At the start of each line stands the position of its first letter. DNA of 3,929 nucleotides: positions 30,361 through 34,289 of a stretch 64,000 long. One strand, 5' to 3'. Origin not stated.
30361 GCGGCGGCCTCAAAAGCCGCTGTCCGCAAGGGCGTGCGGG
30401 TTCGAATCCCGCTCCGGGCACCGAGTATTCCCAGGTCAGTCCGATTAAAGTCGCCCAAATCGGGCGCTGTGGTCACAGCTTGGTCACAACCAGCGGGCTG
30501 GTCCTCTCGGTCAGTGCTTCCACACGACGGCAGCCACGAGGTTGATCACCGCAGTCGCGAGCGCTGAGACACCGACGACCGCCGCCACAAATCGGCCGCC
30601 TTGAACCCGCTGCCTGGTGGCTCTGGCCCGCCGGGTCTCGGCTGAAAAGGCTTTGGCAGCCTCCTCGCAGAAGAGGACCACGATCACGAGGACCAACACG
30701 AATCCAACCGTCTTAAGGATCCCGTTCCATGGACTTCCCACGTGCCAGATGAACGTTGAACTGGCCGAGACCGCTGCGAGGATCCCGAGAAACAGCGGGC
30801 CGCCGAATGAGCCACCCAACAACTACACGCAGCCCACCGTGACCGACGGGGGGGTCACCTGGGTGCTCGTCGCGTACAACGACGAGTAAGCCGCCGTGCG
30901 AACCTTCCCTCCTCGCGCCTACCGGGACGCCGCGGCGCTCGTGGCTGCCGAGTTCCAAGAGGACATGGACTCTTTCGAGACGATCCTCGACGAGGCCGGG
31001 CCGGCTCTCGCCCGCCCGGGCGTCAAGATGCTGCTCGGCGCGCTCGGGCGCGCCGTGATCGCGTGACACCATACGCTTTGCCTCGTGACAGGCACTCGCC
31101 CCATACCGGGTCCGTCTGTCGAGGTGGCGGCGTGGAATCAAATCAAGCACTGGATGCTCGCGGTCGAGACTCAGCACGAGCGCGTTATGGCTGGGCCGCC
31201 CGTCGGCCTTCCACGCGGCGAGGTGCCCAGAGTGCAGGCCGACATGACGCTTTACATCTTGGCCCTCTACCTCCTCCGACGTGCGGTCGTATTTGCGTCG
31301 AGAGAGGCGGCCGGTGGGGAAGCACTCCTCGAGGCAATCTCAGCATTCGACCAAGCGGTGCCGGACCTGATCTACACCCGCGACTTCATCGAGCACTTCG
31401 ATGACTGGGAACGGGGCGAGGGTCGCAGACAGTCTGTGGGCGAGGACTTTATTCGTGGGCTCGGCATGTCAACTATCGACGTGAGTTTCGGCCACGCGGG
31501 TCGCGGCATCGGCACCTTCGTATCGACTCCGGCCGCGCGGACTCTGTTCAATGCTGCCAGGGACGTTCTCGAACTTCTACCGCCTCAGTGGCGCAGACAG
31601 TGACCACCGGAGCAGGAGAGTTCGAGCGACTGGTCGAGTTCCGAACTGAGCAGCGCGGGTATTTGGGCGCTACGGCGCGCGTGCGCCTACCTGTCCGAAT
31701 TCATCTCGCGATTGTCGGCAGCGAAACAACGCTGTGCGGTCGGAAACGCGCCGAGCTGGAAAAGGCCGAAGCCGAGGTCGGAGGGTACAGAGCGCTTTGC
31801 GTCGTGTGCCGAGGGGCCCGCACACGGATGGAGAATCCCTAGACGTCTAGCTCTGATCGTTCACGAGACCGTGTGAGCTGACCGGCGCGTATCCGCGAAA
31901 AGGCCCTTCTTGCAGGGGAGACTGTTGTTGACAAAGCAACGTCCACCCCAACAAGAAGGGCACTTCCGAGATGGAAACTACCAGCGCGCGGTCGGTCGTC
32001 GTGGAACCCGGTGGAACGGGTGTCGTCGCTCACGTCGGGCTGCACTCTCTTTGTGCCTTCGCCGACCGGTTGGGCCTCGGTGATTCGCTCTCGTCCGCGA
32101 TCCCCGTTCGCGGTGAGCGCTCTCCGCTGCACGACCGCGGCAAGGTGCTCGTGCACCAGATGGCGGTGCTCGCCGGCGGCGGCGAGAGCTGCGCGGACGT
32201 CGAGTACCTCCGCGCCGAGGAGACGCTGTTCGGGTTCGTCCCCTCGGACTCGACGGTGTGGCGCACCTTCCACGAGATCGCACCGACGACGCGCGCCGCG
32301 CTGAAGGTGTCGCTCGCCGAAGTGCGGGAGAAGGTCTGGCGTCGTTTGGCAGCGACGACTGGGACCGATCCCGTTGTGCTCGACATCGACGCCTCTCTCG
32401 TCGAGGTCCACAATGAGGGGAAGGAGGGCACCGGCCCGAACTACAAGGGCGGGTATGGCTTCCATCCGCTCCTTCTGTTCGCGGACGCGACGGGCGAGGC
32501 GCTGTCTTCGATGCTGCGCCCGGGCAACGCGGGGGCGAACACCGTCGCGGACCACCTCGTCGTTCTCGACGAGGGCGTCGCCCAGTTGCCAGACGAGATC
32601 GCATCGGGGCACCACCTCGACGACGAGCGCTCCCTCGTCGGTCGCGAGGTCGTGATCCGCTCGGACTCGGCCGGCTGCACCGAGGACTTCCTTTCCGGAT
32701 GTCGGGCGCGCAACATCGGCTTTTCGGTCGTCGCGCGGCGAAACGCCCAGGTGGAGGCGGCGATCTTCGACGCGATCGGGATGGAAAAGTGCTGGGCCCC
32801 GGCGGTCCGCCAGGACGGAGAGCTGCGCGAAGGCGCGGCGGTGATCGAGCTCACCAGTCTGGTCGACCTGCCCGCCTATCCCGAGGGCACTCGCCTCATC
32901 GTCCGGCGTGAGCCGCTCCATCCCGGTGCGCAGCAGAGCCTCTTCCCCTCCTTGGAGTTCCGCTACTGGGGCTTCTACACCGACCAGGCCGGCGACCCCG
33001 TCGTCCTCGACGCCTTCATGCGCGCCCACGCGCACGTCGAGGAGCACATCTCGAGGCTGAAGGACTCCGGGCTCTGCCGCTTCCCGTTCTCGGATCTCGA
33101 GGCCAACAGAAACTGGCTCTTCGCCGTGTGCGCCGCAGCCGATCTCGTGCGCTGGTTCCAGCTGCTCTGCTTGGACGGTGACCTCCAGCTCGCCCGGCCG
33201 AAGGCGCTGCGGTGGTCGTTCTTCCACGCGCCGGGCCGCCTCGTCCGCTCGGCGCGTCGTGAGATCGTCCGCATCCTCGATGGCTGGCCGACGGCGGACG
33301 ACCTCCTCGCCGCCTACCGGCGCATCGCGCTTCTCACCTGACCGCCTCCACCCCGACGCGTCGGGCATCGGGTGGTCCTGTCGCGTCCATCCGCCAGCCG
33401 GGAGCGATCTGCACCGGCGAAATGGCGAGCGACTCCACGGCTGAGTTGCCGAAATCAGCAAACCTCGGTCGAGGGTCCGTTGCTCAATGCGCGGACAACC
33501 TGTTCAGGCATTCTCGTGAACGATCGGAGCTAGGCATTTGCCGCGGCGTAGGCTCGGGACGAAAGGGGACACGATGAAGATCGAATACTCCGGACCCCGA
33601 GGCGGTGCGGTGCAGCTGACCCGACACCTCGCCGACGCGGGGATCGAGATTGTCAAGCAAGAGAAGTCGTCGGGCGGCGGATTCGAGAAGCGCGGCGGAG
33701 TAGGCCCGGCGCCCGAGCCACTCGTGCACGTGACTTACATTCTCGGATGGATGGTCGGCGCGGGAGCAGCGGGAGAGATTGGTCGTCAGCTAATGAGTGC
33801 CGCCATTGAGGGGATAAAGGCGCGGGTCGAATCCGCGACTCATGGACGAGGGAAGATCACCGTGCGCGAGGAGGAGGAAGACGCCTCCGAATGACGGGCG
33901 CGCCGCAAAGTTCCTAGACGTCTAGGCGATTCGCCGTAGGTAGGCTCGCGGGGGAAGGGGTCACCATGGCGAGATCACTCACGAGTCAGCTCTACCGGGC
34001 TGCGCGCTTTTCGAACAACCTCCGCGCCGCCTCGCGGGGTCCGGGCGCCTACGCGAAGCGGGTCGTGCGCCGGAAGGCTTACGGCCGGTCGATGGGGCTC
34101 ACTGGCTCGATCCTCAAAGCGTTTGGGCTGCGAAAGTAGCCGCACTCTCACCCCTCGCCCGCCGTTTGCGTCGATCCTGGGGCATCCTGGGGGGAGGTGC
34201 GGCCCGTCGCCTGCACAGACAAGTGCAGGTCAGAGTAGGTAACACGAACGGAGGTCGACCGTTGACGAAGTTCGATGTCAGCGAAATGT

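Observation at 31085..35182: Two HEPN-like proteins, each paired with a small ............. protein: candidate undescribed defence or toxin module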

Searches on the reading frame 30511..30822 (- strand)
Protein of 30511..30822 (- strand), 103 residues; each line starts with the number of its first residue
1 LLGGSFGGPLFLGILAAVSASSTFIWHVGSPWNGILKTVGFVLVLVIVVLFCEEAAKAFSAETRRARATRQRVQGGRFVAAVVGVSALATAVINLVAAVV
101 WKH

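Call 4: search_protein_families(library=pfam, proteins=[window:30511-30822:-], max_evalue=1)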
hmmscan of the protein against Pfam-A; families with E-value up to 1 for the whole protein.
window:30511-30822:- (103 aa): 3 families
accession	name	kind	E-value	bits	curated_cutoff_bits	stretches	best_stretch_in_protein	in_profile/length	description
PF11893.13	DUF3413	-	0.12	12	27.1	1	34-98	126-187/248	Domain of unknown function (DUF3413)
PF05231.19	MASE1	-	0.12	11.9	29.8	1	11-99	50-133/299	MASE1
PF09925.14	DUF2157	-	0.95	9.6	32.4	0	10-51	36-77/146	Predicted membrane protein (DUF2157)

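Call 5: search_protein_families(library=padloc, proteins=[window:30511-30822:-], max_evalue=1)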
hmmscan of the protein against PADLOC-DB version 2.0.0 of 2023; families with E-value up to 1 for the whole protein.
window:30511-30822:- (103 aa): 0 families

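Call 6: search_protein_families(library=ncbifam, proteins=[window:30511-30822:-], max_evalue=1)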
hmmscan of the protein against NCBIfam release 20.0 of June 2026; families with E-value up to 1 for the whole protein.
window:30511-30822:- (103 aa): 1 family
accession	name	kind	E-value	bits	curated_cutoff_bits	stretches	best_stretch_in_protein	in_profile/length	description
TIGR01625.1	YidE_YbjL_dupl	subfamily_domain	0.14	11.9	71.95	1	4-49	22-68/154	AspT/YidE/YbjL antiporter duplication domain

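Call 10: search_protein_families(library=phrogs, proteins=[window:30511-30822:-], max_evalue=1)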
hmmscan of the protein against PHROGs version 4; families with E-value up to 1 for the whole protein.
window:30511-30822:- (103 aa): 3 families
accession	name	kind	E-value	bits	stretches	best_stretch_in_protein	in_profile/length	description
phrog_21399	-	unknown function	0.026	15.6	1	34-74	23-63/154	-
phrog_16874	-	moron, auxiliary metabolic gene and host takeover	0.17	13.4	1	15-67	63-114/117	membrane protein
phrog_26516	-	unknown function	0.44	11.7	1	16-51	31-66/73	-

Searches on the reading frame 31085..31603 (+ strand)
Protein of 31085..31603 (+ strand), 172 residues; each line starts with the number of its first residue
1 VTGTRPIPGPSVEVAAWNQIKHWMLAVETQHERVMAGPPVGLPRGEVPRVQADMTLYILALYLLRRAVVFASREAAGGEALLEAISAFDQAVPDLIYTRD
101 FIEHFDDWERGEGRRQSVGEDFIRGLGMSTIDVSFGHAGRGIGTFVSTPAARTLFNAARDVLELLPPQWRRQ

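Call 4: search_protein_families(library=pfam, proteins=[window:31085-31603:+], max_evalue=1)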
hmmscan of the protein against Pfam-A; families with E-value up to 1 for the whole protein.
window:31085-31603:+ (172 aa): 0 families

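Call 5: search_protein_families(library=padloc, proteins=[window:31085-31603:+], max_evalue=1)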
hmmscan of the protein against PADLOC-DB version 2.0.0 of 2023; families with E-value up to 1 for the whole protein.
window:31085-31603:+ (172 aa): 1 family
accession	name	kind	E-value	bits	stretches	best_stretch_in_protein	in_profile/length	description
PDLC00271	PtuA1|PtuA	-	0.031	11.8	1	52-117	132-196/421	AAA ATPase domain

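Call 6: search_protein_families(library=ncbifam, proteins=[window:31085-31603:+], max_evalue=1)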
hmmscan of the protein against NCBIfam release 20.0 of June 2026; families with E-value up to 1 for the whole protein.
window:31085-31603:+ (172 aa): 0 families

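Call 10: search_protein_families(library=phrogs, proteins=[window:31085-31603:+], max_evalue=1)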
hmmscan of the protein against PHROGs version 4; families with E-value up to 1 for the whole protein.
window:31085-31603:+ (172 aa): 0 families

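Call 11: find_homologous_proteins(query=window:31085-31603:+, max_evalue=0.01)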
Query window:31085-31603:+ (172 aa): 2 proteins with E <= 0.01 among 220 candidates.
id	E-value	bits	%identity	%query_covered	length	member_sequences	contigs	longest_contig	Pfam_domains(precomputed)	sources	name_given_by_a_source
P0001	1.6e-108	378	98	100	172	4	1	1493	-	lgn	-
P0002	1.2e-91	323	99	87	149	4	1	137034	-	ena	-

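Call 16: find_encoding_contigs(protein=P0002, flank=6000, max_places=6)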
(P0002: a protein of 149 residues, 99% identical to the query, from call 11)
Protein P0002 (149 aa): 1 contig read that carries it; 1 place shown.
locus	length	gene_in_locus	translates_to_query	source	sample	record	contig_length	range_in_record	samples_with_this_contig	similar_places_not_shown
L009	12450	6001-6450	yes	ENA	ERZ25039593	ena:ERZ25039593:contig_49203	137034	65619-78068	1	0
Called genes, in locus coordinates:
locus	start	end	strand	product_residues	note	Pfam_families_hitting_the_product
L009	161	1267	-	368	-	-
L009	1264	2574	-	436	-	PF00005:ABC_tran, PF13304:AAA_21 (faint)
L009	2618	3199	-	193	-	PF00072:Response_reg, PF03861:ANTAR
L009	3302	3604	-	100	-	-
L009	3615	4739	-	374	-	PF02746:MR_MLE_N, PF13378:MR_MLE_C, PF26685:DUF8230_C (weak)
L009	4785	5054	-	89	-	-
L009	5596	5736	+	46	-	-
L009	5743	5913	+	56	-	-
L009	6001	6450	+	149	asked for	-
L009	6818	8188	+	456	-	PF13701:DDE_Tnp_1_4, PF01609:DDE_Tnp_1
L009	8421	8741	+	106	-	-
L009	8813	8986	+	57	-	-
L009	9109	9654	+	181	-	-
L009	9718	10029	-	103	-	-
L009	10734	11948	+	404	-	PF00698:Acyl_transf_1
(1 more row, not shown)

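Call 20: search_solved_structures(query=window:31085-31603:+, max_evalue=10)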
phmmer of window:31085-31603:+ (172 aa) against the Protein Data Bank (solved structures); distinct sequences matched with E-value up to 10: 3.
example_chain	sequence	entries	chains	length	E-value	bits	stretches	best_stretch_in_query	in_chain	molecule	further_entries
9m53_A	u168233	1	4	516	0.33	13.9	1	92-150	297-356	Inositol-3-phosphate synthase 1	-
4gln_D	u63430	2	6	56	1.3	12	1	75-112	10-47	D-RFX001 | L- RFX001 | D- RFX001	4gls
5hhc_C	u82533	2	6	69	1.9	11.4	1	75-113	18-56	D- Vascular endothelial growth factor-A | D-Peptide RFX037.D | L-Peptide RFX037.L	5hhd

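Call 33: predict_structure(protein=window:31085-31603:+)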
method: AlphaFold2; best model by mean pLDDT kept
length: 172 residues; sequences in the alignment: 1
mean_pLDDT: 49.7   pTM: 0.38
mean pLDDT of the five models: 49.7, 47.0, 44.0, 42.9, 42.2
residues with pLDDT >= 90: 0; 70-90: 0; 50-70: 92; < 50: 80
segments of 3 or more residues with pLDDT < 50: 3-10, 37-53, 92-101, 115-148
pLDDT, mean of each block of 10 residues (from residue 1): 46 51 53 48 45 51 61 57 58 44 52 48 38 30 46 60 58 43
secondary structure, 60 per line:
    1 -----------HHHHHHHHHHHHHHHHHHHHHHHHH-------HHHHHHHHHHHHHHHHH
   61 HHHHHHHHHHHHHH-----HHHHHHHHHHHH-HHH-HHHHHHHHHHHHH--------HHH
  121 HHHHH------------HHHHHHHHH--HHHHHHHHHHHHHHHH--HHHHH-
elements in order: H12-36 H44-74 H80-91 H97-109 H118-125 H138-146 H149-164 H167-171

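Call 55: find_encoding_contigs(protein=P0001, flank=5000)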
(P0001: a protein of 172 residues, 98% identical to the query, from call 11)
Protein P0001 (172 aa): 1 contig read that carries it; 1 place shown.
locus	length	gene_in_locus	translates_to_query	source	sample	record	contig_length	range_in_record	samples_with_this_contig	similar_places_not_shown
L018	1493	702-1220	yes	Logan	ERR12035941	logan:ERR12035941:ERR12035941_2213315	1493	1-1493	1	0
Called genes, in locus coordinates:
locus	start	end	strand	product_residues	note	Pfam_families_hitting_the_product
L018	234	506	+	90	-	-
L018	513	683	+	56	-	-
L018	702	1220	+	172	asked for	-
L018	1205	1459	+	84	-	-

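Call 63: fold_search(model_id=the predicted structure, library=pdb)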
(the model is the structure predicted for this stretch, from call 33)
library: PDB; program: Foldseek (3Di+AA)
matches with E <= 10: 363; with E <= 0.001: 0
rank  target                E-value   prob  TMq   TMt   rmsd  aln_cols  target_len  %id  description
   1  9taq_C                2.7e-01  0.80  0.35  0.44   8.6       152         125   12  De novo photoenzyme variant ABLE-E116C-TXT H49A-L42T (photoABLE1 precursor) in complex with substrate (released 2026-03-25)
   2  1z23_MODEL_1_A        2.8e-01  0.91  0.46  0.48   8.3       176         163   12  The serine-rich domain from Crk-associated substrate (p130Cas) (released 2005-04-05)
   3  9min_I                3.3e-01  0.96  0.43  0.56   7.3       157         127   10  Structure of a designed minibinder to NYESO1-A*02:01 (released 2025-08-06)
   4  6w6x_A                3.3e-01  0.66  0.34  0.41   9.0       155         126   14  Crystal Structure of ABLE Apo-protein (released 2020-08-26)
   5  9taq_A                4.5e-01  0.54  0.32  0.39   9.5       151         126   14  De novo photoenzyme variant ABLE-E116C-TXT H49A-L42T (photoABLE1 precursor) in complex with substrate (released 2026-03-25)
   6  5m4y_A                5.0e-01  0.38  0.31  0.31  14.0       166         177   10  Crystal structure of the Sec3/Sso2 complex at 2.20 angstrom resolution (released 2017-02-08)
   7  9w2z_C                5.3e-01  0.47  0.32  0.25  10.1       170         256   12  Cryo-EM structure of complex IV on the bovine heart submitochondrial particles, IV-A (released 2026-04-01)
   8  6xvi_C                5.5e-01  0.41  0.31  0.17   8.7       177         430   10  Crystal structure of Megabody Mb-Nb207-c7HopQ_A12 (released 2021-01-13)
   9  8whn                  5.5e-01  0.35  0.29  0.33  12.8       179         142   11  Crystal Structure of the cytoplasmic domain of OST1 (Ribophorin I) from Candidatus Prometheoarchaeum syntrophicum strain (released 2024-09-25)
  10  4nqi_A                5.5e-01  0.14  0.21  0.17  28.1       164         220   12  Structure of the N-terminal I-BAR domain (1-259) of D.Discoideum IBARa (released 2014-02-05)
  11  5w93_A                5.8e-01  0.44  0.32  0.39   7.9       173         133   12  p130Cas complex with paxillin LD1 (released 2017-09-06)
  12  6x8n_A                6.1e-01  0.28  0.25  0.31  10.3       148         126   16  Crystal Structure of H49A ABLE mutant (released 2020-08-26)
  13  3jbi_V                6.5e-01  0.82  0.42  0.52   5.8       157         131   11  MDFF model of the vinculin tail domain bound to F-actin (released 2015-11-04)
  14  7aqw_M                6.5e-01  0.20  0.27  0.22  19.3       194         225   13  Cryo-EM structure of Arabidopsis thaliana Complex-I (membrane tip) (released 2021-12-08)
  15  6xmj_Q                6.8e-01  0.23  0.29  0.25  13.9       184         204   14  Human 20S proteasome bound to an engineered 11S (PA26) activator (released 2020-07-22)
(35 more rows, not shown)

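Call 69: search_dna_similar(query=window:31085-31603:+, collection=phages, mode=protein, max_evalue=1)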
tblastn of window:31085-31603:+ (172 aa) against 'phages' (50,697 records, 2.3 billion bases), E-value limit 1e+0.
No match.

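Call 105: find_related_loci(query=window:31085-31603:+, collection=viral_contigs, flank=5000)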
Query window:31085-31603:+ (172 aa) in viral_contigs; peptide patterns used: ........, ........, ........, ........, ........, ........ (x = any residue, [..] = any of these).
57 stretches matched a pattern, but none encodes a relative of the query by tblastn (E <= 1e-3).

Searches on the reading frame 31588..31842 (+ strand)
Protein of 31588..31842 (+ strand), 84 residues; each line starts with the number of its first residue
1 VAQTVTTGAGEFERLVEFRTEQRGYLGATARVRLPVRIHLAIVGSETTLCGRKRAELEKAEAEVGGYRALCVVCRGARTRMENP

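Call 4: search_protein_families(library=pfam, proteins=[window:31588-31842:+], max_evalue=1)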
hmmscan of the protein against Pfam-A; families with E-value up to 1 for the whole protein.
window:31588-31842:+ (84 aa): 0 families

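Call 5: search_protein_families(library=padloc, proteins=[window:31588-31842:+], max_evalue=1)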
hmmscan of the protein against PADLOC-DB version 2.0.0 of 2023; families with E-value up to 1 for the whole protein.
window:31588-31842:+ (84 aa): 0 families

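Call 6: search_protein_families(library=ncbifam, proteins=[window:31588-31842:+], max_evalue=1)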
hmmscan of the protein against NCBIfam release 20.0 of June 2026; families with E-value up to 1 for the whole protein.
window:31588-31842:+ (84 aa): 0 families

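Call 10: search_protein_families(library=phrogs, proteins=[window:31588-31842:+], max_evalue=1)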
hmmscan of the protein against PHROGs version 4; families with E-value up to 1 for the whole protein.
window:31588-31842:+ (84 aa): 0 families

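Call 23: search_solved_structures(query=window:31588-31842:+, max_evalue=10)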
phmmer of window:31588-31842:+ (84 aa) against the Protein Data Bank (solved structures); distinct sequences matched with E-value up to 10: 0.

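Call 29: search_dna_similar(query=window:31588-31842:+, collection=phages, mode=protein, max_evalue=1)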
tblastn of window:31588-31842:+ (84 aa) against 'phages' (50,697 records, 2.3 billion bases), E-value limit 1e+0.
No match.

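Call 68: find_related_loci(query=A9, collection=metagenome_contigs, flank=5000)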
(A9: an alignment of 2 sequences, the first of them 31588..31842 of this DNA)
Query A9 (84 aa) in metagenome_contigs; peptide patterns used: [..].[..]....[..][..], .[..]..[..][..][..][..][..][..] (x = any residue, [..] = any of these).
134 stretches matched a pattern, but none encodes a relative of the query by tblastn (E <= 1e-3).

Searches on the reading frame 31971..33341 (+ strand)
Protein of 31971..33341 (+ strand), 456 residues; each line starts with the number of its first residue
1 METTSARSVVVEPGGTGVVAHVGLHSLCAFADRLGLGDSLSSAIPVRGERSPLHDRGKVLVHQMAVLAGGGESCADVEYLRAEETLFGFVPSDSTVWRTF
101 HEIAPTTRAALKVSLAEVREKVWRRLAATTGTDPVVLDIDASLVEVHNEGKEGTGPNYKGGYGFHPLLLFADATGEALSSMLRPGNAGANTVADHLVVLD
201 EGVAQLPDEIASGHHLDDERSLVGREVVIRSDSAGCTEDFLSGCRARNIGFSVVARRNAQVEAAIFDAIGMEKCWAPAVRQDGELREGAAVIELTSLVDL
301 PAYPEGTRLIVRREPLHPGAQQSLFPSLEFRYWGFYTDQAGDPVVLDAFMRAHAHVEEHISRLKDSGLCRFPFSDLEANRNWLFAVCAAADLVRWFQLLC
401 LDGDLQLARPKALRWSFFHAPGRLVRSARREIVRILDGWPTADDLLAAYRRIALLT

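Call 4: search_protein_families(library=pfam, proteins=[window:31971-33341:+], max_evalue=1)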
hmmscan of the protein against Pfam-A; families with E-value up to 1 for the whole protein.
window:31971-33341:+ (456 aa): 2 families
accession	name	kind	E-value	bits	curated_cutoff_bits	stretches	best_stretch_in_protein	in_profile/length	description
PF13701.12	DDE_Tnp_1_4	-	3.6e-46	157.7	34.7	1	3-455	3-433/435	Transposase DDE domain group 1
PF01609.27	DDE_Tnp_1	-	7.2e-10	39.4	23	1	133-390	3-198/200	Transposase DDE domain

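Call 6: search_protein_families(library=ncbifam, proteins=[window:31971-33341:+], max_evalue=1)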
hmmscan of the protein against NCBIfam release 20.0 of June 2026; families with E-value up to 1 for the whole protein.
window:31971-33341:+ (456 aa): 1 family
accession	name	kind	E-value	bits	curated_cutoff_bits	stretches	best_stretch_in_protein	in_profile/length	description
NF033539.1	transpos_IS1380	equivalog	2.4e-80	270.2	180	1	12-438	3-418/419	IS1380 family transposase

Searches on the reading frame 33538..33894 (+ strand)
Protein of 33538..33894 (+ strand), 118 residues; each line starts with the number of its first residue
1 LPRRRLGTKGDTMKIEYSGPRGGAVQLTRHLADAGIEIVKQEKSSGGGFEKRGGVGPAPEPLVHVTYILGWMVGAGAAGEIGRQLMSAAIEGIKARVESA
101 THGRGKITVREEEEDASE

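Call 4: search_protein_families(library=pfam, proteins=[window:33538-33894:+], max_evalue=1)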
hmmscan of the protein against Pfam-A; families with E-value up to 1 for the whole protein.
window:33538-33894:+ (118 aa): 0 families

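Call 5: search_protein_families(library=padloc, proteins=[window:33538-33894:+], max_evalue=1)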
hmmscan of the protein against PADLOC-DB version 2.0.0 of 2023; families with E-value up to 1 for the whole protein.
window:33538-33894:+ (118 aa): 0 families

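Call 6: search_protein_families(library=ncbifam, proteins=[window:33538-33894:+], max_evalue=1)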
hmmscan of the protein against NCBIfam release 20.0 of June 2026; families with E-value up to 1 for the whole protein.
window:33538-33894:+ (118 aa): 0 families

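Call 10: search_protein_families(library=phrogs, proteins=[window:33538-33894:+], max_evalue=1)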
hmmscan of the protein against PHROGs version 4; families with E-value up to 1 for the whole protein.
window:33538-33894:+ (118 aa): 0 families

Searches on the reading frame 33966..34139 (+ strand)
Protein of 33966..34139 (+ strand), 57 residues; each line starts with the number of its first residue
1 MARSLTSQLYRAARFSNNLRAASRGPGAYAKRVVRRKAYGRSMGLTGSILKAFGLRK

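Call 4: search_protein_families(library=pfam, proteins=[window:33966-34139:+], max_evalue=1)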
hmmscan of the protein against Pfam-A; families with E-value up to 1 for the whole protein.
window:33966-34139:+ (57 aa): 0 families

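Call 10: search_protein_families(library=phrogs, proteins=[window:33966-34139:+], max_evalue=1)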
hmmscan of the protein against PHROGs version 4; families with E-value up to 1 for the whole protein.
window:33966-34139:+ (57 aa): 1 family
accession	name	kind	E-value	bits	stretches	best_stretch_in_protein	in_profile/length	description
phrog_23126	-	unknown function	0.14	13.4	1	10-44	3-37/67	-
